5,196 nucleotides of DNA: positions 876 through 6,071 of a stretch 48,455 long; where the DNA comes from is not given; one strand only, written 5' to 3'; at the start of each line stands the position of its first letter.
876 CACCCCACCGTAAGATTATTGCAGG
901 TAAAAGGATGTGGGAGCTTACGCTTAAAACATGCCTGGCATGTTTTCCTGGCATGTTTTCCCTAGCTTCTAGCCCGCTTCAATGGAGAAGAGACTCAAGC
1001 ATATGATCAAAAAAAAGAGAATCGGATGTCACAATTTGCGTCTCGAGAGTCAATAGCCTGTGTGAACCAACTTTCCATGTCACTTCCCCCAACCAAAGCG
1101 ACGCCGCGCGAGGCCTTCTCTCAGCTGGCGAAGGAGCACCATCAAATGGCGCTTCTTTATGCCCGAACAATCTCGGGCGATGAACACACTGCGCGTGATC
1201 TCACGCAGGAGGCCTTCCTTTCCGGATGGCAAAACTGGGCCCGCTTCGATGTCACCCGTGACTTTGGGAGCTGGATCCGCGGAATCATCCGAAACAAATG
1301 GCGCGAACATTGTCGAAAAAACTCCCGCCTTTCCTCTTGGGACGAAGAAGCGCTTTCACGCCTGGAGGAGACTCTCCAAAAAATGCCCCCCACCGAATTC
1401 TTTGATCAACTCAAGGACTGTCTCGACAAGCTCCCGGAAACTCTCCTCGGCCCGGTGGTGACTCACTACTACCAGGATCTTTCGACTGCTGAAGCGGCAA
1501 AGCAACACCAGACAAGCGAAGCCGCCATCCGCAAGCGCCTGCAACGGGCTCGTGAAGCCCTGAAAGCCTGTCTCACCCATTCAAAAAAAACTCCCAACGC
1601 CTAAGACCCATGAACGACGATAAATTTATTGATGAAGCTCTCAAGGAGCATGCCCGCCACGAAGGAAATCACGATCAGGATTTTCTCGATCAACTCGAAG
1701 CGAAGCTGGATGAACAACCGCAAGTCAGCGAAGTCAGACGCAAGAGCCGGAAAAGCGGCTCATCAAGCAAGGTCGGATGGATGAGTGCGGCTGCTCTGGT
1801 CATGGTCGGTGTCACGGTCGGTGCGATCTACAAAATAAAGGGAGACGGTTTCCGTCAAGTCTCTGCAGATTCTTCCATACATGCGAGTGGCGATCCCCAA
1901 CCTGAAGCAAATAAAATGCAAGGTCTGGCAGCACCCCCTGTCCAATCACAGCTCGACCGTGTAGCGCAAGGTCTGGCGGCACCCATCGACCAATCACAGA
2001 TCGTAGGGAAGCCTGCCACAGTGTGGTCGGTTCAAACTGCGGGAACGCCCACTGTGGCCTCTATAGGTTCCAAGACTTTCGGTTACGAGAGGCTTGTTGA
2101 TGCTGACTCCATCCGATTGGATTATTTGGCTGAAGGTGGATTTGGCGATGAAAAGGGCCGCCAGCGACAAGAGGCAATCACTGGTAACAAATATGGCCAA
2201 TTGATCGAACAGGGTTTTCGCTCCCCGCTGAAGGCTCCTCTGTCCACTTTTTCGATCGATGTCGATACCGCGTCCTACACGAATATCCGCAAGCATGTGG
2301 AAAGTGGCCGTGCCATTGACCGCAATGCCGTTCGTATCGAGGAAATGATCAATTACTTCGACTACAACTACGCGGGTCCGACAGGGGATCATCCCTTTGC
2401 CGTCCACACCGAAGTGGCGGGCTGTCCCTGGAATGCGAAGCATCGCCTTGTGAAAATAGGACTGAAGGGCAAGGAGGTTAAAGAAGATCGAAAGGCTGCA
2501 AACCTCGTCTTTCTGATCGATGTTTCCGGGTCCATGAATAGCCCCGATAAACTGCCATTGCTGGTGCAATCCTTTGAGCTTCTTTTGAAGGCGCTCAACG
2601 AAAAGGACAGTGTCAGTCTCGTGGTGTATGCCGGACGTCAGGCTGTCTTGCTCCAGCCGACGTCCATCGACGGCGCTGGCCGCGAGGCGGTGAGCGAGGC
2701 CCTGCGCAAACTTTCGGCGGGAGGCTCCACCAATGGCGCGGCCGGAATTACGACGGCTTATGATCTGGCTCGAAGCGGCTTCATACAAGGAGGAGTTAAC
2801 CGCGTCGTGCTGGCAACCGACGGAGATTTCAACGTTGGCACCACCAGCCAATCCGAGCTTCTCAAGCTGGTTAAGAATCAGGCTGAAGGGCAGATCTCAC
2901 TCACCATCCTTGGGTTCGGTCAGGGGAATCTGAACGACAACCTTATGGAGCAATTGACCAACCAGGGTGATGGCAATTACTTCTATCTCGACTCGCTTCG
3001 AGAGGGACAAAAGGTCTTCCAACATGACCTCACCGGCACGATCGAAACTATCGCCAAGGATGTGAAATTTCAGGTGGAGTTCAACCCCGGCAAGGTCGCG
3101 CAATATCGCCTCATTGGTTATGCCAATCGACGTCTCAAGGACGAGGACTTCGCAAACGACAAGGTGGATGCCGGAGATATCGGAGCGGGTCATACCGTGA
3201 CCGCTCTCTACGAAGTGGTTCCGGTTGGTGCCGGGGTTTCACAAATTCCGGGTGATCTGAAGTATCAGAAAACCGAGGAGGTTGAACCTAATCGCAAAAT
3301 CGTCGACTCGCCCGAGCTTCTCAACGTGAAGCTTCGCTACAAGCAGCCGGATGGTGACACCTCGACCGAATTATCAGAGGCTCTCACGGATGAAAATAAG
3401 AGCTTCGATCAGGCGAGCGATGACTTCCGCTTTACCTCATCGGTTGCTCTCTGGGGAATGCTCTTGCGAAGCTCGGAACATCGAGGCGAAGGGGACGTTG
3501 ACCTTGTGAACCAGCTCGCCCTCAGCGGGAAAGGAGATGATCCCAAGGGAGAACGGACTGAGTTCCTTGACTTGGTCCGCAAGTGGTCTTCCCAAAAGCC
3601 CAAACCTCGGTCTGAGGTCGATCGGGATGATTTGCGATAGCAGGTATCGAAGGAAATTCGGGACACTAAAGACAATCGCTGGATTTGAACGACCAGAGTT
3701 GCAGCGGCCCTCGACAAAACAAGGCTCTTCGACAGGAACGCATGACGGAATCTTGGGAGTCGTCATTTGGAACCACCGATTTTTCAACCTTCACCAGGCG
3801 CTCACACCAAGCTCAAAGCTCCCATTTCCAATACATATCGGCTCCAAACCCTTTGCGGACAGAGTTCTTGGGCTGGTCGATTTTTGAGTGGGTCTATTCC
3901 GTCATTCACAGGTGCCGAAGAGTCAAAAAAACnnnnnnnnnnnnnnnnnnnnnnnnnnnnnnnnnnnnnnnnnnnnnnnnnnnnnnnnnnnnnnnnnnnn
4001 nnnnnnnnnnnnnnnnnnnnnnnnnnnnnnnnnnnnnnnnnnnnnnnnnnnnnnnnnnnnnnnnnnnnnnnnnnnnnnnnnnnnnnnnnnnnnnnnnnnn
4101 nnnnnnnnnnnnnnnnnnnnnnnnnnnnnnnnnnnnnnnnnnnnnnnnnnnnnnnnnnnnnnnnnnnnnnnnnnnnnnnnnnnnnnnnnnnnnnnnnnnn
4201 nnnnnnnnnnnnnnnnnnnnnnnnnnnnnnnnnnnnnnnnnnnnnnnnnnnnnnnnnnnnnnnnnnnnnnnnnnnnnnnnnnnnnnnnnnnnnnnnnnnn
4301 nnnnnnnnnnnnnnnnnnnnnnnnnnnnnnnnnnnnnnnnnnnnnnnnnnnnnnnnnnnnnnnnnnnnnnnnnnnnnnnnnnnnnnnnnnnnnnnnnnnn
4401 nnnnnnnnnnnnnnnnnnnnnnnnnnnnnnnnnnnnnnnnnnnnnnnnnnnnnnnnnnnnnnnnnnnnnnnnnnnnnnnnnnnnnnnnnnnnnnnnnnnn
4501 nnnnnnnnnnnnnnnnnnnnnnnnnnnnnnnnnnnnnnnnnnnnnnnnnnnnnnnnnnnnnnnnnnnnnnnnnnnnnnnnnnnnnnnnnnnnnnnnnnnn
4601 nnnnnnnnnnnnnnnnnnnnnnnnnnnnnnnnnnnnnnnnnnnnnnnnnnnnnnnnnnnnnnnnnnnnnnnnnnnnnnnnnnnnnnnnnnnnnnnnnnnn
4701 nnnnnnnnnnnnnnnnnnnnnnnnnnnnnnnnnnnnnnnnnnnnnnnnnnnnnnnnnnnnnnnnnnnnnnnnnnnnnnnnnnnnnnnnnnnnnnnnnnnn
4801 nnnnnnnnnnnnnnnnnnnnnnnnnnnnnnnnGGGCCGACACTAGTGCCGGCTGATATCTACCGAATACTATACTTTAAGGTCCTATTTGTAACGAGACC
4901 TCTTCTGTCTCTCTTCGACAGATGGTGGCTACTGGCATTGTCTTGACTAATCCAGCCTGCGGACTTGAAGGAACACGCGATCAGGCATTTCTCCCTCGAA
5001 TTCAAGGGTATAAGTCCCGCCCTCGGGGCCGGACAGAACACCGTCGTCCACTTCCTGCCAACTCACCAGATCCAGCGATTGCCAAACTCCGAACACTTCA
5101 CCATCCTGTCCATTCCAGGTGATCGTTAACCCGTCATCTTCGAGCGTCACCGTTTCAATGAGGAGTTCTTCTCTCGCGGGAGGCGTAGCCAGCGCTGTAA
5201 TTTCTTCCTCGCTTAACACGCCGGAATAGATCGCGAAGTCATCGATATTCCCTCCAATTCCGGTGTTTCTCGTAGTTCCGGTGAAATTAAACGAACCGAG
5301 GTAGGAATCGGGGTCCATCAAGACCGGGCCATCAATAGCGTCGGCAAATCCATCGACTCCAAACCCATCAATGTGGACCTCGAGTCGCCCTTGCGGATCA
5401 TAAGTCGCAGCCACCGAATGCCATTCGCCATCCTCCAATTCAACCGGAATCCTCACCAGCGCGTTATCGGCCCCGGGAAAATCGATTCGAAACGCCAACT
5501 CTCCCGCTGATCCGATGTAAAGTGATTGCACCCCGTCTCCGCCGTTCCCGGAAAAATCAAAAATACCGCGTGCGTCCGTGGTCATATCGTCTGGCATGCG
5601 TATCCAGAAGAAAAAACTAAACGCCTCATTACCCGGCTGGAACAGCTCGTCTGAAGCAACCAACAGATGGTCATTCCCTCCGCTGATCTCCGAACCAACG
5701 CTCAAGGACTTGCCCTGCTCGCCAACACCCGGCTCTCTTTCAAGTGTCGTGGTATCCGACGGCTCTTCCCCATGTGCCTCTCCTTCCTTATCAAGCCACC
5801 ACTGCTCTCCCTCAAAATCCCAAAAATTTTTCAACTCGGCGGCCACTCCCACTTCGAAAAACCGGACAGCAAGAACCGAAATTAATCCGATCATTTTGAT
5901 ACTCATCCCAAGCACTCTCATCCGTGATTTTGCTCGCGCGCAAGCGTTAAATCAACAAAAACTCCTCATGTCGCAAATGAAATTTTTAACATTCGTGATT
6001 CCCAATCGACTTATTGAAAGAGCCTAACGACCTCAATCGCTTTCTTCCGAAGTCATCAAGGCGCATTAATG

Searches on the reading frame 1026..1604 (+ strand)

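Call 8: search_protein_families(library=pfam, proteins=[window:1026-1604:+], max_evalue=0.001)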
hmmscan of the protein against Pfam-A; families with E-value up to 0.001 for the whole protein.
window:1026-1604:+ (192 aa): 4 families
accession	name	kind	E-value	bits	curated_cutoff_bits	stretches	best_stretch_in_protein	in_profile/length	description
PF04542.20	Sigma70_r2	-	7.4e-16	58.1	24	1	34-101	1-70/71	Sigma-70 region 2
PF08281.18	Sigma70_r4_2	-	2e-11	43.8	25.7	1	127-179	2-54/54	Sigma-70, region 4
PF04545.22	Sigma70_r4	-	1.1e-05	25.3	24.1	1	132-180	1-49/50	Sigma-70, region 4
PF06530.18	Phage_antitermQ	-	1.3e-05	25.6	26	1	137-186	64-113/118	Phage antitermination protein Q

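Call 48: search_protein_families(library=ncbifam, proteins=[window:1026-1604:+], max_evalue=0.001)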
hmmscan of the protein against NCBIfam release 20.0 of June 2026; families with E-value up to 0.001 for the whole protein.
window:1026-1604:+ (192 aa): 69 families (the best 25 are shown)
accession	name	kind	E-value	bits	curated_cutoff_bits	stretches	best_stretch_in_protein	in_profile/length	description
TIGR02989.1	Sig-70_gvs1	subfamily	2.6e-26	92.4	124.55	1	29-183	1-158/158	RNA polymerase sigma-70 factor, Rhodopirellula/Verrucomicrobium family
TIGR02937.1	sigma70-ECF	superfamily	1.4e-25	89.8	42.9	1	29-183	1-165/165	sigma-70 family RNA polymerase sigma factor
TIGR02983.1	SigE-fam_strep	subfamily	2.4e-23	82.8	141.55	1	27-183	4-158/162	SigE family RNA polymerase sigma factor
TIGR02985.1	Sig70_bacteroi1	subfamily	7.1e-20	71.9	126.4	1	29-181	1-160/162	RNA polymerase sigma-70 factor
NF004113.0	PRK05602.1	equivalog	6.7e-18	65.1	208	1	27-188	43-206/211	RNA polymerase sigma factor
NF007216.0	PRK09638.1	equivalog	5.1e-17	62.2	194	1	27-181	16-172/180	RNA polymerase sigma factor SigY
TIGR02950.1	SigM_subfam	subfamily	1.6e-16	60.5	147.95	1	34-182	5-157/159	RNA polymerase sigma factor, SigM family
NF058625.1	sigma_PG0214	equivalog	3.6e-16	59.3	130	1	29-188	4-166/170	GFO_1088 family ECF-type sigma factor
NF008888.0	PRK11922.1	equivalog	6.2e-15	55.4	204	1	25-184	26-197/231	RNA polymerase sigma factor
NF007225.0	PRK09643.1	equivalog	1.3e-14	54.4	190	1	27-191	25-190/204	RNA polymerase sigma factor SigM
TIGR02954.1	Sig70_famx3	hypoth_equivalog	2.7e-14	53.3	188.5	1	26-185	13-169/170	RNA polymerase sigma-70 factor, TIGR02954 family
NF007223.0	PRK09641.1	equivalog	1e-13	51.6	209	1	25-185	14-186/187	RNA polymerase sigma factor SigW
NF009189.0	PRK12537.1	equivalog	6.9e-13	48.5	261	1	27-183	21-181/182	RNA polymerase sigma factor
NF009170.0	PRK12517.1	subfamily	1.1e-12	47.8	197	1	28-188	22-181/188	RNA polymerase sigma factor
TIGR02943.1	Sig70_famx1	hypoth_equivalog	1.6e-12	47.6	162.2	2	114-185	110-181/188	RNA polymerase sigma-70 factor, TIGR02943 family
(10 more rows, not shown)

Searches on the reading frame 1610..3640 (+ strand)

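Call 8: search_protein_families(library=pfam, proteins=[window:1610-3640:+], max_evalue=0.001)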
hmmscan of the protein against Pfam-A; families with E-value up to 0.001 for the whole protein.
window:1610-3640:+ (676 aa): 5 families
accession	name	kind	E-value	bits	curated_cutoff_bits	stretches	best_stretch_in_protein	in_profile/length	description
PF12034.13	YfbK_C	-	1.9e-66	224.2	25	1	477-659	2-181/184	Uncharacterized protein YfbK, C-terminal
PF12450.13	vWF_A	-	4.6e-38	129.5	25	1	192-282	4-94/94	von Willebrand factor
PF00092.34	VWA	-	3.2e-15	57.2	23.8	1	298-470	1-172/174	von Willebrand factor type A domain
PF13519.12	VWA_2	-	3.7e-13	50.5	27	1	299-405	1-106/107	von Willebrand factor type A domain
PF13768.12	VWA_3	-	1.3e-11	45.2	27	1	298-457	2-153/155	von Willebrand factor type A domain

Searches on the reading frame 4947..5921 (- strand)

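Call 8: search_protein_families(library=pfam, proteins=[window:4947-5921:-], max_evalue=0.001)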
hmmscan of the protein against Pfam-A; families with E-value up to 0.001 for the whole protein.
window:4947-5921:- (324 aa): 2 families
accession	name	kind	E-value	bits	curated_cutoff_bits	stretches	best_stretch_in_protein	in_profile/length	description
PF13385.13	Laminin_G_3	-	1.2e-18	68.1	27.6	1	81-241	2-150/151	Concanavalin A-like lectin/glucanases superfamily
PF02210.31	Laminin_G_2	-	3.7e-06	27.9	22.9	1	114-211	3-99/126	Laminin G domain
